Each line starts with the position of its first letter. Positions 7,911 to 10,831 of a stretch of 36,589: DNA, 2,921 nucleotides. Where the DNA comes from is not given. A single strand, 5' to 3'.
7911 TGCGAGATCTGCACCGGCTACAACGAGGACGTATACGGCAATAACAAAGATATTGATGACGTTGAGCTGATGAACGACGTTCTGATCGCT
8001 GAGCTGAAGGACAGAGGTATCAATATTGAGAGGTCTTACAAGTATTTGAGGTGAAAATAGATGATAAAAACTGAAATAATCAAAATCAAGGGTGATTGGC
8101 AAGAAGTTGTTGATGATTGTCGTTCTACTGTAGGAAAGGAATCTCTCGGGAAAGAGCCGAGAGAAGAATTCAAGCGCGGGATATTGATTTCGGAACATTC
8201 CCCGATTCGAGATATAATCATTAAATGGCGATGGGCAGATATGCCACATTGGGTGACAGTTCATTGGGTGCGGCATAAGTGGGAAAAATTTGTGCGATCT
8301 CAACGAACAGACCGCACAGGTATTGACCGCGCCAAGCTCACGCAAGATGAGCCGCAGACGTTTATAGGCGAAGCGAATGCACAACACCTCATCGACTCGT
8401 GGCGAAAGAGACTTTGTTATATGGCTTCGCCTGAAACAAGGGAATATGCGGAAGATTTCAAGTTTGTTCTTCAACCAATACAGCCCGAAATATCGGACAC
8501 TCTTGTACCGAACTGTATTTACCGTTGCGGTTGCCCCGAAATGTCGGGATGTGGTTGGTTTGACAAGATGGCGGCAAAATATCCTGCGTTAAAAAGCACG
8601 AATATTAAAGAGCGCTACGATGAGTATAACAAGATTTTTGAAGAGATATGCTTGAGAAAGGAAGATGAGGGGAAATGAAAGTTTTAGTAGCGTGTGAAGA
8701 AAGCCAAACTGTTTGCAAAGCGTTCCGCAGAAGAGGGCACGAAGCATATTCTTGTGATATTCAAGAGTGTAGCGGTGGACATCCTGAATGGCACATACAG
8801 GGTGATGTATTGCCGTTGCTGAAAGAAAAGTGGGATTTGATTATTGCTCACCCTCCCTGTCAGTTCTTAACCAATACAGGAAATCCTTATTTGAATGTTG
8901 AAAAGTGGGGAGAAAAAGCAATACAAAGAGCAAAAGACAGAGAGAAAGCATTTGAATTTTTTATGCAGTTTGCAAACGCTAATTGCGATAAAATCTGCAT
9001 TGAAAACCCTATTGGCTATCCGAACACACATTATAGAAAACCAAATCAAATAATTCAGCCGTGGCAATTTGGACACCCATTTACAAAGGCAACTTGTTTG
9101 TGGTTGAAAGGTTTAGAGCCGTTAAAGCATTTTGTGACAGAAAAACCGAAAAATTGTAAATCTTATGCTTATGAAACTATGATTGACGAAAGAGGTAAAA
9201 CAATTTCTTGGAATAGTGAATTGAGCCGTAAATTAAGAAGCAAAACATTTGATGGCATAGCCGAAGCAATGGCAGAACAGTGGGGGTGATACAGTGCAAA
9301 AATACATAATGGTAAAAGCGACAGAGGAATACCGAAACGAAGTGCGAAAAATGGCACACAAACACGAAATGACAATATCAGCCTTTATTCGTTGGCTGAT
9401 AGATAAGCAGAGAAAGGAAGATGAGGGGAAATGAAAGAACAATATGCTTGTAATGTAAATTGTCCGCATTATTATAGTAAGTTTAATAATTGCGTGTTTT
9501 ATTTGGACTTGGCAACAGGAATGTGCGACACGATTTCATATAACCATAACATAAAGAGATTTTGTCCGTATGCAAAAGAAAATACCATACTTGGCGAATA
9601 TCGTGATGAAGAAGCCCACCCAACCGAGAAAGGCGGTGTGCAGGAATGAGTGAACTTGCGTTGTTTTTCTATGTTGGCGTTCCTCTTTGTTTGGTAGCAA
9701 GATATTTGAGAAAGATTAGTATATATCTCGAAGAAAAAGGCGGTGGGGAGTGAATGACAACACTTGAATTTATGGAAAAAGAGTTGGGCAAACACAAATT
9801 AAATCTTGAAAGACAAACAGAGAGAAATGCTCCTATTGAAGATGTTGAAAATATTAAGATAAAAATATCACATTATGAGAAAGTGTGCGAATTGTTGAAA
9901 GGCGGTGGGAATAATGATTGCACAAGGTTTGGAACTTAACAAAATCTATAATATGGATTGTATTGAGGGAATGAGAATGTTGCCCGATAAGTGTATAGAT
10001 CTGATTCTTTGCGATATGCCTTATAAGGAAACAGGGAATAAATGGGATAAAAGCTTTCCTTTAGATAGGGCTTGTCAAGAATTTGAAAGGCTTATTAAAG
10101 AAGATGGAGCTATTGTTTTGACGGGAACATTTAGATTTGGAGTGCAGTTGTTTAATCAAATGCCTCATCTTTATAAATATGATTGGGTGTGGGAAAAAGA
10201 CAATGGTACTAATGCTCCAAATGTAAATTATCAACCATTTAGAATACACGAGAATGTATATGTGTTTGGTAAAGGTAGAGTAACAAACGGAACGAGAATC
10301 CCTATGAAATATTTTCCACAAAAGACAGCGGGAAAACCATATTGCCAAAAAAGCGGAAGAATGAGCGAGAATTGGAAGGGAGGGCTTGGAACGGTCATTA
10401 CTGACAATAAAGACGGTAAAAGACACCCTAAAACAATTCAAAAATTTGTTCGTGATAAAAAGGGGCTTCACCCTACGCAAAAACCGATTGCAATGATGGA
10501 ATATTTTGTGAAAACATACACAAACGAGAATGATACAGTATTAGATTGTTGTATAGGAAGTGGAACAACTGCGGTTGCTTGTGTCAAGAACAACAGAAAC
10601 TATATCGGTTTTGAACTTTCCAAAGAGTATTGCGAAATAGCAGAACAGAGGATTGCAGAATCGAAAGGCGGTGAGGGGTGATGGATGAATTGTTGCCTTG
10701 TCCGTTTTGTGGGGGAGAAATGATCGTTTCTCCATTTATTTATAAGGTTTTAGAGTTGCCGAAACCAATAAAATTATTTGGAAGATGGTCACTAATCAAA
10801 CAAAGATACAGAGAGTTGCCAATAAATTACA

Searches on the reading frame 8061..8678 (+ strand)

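Call 57: search_protein_families(library=pfam, proteins=[window:8061-8678:+], max_evalue=0.001)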
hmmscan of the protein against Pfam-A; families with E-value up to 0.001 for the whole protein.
window:8061-8678:+ (205 aa): 1 family
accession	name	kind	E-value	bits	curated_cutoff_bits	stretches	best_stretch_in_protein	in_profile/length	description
PF02511.20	Thy1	-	9.7e-05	22.7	24.8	0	93-142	141-190/191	Thymidylate synthase complementing protein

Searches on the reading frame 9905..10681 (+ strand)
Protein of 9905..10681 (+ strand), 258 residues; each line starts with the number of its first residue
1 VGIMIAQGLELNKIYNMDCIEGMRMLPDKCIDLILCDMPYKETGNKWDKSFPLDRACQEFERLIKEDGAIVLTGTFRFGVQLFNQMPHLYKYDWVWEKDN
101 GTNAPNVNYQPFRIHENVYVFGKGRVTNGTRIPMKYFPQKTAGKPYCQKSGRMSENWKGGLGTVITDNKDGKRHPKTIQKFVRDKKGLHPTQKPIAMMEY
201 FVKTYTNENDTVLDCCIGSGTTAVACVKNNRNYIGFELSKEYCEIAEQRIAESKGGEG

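Call 57: search_protein_families(library=pfam, proteins=[window:9905-10681:+], max_evalue=0.001)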
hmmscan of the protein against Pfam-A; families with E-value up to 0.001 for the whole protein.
window:9905-10681:+ (258 aa): 2 families
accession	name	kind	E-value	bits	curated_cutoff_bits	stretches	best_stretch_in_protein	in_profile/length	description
PF01555.25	N6_N4_Mtase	-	1.6e-33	117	26.7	1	31-247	1-220/221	DNA methylase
PF13649.12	Methyltransf_25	-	0.00051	21.1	27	0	212-253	1-44/97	Methyltransferase domain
